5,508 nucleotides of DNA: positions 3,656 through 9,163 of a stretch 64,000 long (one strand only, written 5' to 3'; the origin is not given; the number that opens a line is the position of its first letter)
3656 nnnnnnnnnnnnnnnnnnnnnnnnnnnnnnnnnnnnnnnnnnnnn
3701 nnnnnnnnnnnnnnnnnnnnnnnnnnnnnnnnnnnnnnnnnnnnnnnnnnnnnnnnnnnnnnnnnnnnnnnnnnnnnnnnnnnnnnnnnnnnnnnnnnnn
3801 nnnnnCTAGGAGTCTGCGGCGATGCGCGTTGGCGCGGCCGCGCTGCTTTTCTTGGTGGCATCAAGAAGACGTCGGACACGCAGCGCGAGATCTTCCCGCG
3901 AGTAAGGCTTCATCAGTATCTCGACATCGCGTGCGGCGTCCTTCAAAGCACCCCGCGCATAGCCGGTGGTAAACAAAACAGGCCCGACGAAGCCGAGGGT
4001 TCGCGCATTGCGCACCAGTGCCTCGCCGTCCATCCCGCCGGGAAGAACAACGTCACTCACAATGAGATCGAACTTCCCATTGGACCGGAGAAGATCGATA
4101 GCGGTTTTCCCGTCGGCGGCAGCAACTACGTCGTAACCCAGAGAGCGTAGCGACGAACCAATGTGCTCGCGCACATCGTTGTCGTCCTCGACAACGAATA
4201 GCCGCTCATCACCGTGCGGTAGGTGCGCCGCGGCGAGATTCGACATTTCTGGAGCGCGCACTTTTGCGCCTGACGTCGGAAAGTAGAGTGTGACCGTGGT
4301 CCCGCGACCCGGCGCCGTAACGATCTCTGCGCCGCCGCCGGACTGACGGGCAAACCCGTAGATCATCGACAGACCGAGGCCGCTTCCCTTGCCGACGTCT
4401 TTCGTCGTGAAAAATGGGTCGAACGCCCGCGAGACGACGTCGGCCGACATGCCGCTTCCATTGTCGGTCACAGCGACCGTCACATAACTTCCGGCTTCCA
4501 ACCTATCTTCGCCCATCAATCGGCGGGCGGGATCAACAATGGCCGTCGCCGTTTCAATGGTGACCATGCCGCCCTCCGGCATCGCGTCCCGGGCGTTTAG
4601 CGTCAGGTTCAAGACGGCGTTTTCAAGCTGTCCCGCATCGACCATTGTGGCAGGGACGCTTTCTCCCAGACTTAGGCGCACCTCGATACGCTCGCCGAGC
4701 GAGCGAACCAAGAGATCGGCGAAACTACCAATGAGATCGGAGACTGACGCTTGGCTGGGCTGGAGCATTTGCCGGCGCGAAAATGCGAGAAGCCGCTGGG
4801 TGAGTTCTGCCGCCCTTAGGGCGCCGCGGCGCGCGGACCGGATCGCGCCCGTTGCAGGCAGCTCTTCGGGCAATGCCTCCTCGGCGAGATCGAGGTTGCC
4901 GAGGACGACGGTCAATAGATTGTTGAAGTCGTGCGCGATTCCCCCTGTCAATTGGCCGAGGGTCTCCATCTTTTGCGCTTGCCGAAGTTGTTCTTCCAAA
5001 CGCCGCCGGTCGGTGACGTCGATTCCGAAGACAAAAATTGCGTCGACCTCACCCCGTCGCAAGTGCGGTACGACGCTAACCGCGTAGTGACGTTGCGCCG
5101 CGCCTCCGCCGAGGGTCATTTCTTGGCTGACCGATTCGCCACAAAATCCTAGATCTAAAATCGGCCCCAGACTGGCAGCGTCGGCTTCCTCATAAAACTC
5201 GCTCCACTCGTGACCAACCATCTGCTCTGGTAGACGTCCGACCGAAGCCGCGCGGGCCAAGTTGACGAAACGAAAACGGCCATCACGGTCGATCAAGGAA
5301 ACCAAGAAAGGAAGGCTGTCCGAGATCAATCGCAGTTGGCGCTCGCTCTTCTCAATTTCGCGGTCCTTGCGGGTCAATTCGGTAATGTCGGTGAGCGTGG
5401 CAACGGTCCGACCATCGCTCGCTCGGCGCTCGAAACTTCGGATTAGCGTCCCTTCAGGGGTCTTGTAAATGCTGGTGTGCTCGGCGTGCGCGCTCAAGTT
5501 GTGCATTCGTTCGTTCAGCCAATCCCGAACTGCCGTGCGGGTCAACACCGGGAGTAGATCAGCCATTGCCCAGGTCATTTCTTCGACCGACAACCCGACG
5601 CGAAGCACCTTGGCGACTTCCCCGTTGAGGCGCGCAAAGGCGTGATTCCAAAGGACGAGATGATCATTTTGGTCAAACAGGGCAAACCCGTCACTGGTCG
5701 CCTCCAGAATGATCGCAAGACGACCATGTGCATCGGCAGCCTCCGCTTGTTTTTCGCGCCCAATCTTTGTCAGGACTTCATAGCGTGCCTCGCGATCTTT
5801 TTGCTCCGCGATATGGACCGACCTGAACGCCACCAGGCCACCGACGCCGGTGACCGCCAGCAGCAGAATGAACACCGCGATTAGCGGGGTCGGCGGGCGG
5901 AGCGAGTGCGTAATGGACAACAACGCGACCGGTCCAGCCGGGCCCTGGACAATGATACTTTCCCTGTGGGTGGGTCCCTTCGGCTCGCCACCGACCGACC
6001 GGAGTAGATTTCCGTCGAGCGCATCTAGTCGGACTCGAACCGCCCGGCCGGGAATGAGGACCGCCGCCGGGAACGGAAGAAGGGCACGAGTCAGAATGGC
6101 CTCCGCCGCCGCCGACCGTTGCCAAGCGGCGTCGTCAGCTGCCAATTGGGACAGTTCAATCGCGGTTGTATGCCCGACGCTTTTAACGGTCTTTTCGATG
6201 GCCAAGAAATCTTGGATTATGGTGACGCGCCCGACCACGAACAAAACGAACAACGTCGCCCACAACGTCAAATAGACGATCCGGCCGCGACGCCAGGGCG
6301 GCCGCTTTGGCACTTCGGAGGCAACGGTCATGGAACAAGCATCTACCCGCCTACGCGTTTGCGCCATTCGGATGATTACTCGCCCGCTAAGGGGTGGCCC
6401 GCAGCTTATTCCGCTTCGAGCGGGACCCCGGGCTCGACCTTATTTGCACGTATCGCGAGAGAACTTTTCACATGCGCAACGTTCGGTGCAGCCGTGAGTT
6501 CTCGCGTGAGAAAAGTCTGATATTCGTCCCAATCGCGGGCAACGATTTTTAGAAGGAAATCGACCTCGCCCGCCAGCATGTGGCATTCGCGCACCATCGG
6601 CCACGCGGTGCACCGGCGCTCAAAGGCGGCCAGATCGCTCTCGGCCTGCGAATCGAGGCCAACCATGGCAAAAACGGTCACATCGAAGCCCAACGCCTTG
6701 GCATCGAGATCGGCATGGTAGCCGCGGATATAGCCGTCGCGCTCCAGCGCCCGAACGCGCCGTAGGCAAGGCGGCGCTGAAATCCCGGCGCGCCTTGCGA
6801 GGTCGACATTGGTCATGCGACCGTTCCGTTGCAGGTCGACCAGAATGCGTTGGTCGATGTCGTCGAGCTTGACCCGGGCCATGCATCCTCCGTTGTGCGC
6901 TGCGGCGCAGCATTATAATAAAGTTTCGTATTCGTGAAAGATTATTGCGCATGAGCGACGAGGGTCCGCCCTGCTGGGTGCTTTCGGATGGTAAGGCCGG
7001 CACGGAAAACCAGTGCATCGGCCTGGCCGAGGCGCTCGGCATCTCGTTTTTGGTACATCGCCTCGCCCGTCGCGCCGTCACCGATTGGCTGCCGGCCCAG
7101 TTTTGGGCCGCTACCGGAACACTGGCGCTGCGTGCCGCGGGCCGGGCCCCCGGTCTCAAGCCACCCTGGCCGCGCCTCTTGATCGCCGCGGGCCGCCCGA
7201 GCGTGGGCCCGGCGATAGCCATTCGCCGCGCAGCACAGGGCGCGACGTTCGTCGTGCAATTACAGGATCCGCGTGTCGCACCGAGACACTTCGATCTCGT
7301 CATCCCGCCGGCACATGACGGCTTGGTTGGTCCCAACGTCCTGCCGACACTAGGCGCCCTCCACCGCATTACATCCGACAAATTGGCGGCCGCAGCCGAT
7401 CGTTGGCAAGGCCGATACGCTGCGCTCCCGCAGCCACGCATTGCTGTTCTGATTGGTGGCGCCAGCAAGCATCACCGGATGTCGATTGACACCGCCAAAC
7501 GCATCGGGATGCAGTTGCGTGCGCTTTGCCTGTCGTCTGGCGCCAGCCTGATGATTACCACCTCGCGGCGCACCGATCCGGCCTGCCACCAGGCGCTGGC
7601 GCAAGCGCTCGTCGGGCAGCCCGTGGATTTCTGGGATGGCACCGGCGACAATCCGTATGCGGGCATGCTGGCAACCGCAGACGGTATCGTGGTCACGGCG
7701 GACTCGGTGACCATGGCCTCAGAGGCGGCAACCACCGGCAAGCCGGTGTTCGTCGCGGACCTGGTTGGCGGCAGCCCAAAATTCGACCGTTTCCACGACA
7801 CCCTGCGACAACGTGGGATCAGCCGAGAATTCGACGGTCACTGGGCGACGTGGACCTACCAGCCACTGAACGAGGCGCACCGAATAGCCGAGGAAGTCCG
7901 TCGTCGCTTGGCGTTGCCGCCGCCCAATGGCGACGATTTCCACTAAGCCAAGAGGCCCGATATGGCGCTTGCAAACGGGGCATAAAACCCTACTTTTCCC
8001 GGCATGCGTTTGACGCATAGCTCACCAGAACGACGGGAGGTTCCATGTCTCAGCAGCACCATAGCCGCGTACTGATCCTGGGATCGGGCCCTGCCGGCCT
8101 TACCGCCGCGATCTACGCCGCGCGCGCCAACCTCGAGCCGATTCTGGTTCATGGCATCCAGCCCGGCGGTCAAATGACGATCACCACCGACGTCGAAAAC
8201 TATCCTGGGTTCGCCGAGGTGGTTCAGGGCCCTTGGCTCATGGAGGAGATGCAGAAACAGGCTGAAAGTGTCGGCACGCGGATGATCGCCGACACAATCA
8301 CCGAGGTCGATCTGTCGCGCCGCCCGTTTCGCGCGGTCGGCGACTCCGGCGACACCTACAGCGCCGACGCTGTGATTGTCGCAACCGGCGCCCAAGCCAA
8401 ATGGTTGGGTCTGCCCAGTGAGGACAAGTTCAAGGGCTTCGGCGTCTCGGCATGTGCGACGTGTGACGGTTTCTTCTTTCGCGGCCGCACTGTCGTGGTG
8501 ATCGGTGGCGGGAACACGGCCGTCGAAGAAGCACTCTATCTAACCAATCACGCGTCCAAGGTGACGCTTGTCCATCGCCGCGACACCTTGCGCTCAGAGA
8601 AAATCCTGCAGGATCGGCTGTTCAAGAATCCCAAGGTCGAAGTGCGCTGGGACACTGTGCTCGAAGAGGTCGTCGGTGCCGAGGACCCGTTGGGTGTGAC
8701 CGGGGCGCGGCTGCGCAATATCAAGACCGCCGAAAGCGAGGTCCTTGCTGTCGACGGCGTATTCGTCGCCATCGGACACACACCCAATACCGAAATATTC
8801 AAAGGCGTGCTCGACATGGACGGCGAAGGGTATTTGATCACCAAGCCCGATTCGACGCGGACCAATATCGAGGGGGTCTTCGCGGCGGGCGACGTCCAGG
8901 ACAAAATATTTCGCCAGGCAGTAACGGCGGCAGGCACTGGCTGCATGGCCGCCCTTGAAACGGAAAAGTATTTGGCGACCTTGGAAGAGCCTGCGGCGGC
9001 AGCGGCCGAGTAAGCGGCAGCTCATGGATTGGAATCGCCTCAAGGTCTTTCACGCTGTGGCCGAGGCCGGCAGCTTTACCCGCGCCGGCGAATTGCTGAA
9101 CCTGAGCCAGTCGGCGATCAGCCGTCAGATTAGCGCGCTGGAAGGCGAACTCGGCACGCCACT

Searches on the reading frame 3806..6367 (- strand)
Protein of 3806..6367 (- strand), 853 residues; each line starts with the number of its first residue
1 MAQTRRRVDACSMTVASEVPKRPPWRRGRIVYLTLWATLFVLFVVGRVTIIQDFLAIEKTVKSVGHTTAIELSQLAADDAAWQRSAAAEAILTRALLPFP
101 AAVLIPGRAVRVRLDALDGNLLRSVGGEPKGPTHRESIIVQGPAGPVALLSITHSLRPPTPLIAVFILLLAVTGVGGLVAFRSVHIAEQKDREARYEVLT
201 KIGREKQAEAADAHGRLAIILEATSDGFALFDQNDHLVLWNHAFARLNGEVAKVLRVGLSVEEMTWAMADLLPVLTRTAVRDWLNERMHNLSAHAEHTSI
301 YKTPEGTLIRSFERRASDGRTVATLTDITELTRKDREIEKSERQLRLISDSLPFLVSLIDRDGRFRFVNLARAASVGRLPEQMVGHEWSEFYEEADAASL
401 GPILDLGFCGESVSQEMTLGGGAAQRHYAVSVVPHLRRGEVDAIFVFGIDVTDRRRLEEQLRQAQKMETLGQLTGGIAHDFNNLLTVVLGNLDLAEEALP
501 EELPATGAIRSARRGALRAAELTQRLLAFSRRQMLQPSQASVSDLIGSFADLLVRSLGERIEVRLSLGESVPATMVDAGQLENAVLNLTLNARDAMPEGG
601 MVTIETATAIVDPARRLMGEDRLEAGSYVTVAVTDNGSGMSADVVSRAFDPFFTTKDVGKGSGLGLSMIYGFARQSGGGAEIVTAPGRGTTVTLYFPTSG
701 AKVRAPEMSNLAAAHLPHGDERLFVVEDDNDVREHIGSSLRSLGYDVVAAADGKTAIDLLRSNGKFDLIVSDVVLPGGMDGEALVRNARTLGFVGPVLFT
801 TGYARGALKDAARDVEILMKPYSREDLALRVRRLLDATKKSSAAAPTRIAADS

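Call 43: search_protein_families(library=pfam, proteins=[window:3806-6367:-], max_evalue=0.000001)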
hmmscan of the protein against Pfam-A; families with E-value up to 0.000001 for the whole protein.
window:3806-6367:- (853 aa): 4 families
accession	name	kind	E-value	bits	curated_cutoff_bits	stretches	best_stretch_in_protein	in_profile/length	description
PF08448.16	PAS_4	-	3.8e-18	66.2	23.1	1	350-456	2-110/110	PAS fold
PF02518.31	HATPase_c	-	9e-18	65.2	26.4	1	577-698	2-109/111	Histidine kinase-, DNA gyrase B-, and HSP90-like ATPase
PF12860.13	PAS_7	-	7.7e-15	55.5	27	1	221-335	1-114/115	PAS fold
PF00072.30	Response_reg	-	3e-14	53.6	30.2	1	724-831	2-110/111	Response regulator receiver domain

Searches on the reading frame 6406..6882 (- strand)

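Call 43: search_protein_families(library=pfam, proteins=[window:6406-6882:-], max_evalue=0.000001)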
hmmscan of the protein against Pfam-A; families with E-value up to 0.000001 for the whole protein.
window:6406-6882:- (158 aa): 3 families
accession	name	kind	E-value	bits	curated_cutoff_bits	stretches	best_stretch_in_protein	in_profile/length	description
PF01037.27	AsnC_trans_reg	-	3.5e-19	68.9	25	1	74-145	3-72/73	Lrp/AsnC ligand binding domain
PF13412.12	HTH_24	-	3.8e-18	65.2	21.9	1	6-53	1-48/48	Winged helix-turn-helix DNA-binding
PF13404.12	HTH_AsnC-type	-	2.5e-15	56.5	27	1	6-47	1-42/42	AsnC-type helix-turn-helix domain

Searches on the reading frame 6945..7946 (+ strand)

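Call 43: search_protein_families(library=pfam, proteins=[window:6945-7946:+], max_evalue=0.000001)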
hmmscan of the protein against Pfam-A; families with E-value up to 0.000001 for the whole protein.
window:6945-7946:+ (333 aa): 1 family
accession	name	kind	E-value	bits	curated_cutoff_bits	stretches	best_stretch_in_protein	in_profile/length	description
PF06258.17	Mito_fiss_Elm1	-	3.5e-109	365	27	1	18-322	1-304/304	Mitochondrial fission ELM1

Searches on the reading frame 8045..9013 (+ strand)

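Call 43: search_protein_families(library=pfam, proteins=[window:8045-9013:+], max_evalue=0.000001)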
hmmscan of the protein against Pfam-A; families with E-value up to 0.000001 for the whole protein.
window:8045-9013:+ (322 aa): 5 families
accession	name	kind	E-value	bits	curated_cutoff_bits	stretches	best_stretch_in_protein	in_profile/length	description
PF07992.20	Pyr_redox_2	-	2.3e-54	185.2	26.1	1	8-299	2-291/291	Pyridine nucleotide-disulphide oxidoreductase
PF13738.12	Pyr_redox_3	-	8.2e-22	78.3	30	1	85-282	104-305/305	Pyridine nucleotide-disulphide oxidoreductase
PF00070.33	Pyr_redox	-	6.9e-19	68.6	22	1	150-214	2-71/82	Pyridine nucleotide-disulphide oxidoreductase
PF01266.30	DAO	-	8.5e-09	35.8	27.9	0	61-121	147-208/353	FAD dependent oxidoreductase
PF00890.30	FAD_binding_2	-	8.3e-07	29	20.4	0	9-43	2-37/414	FAD binding domain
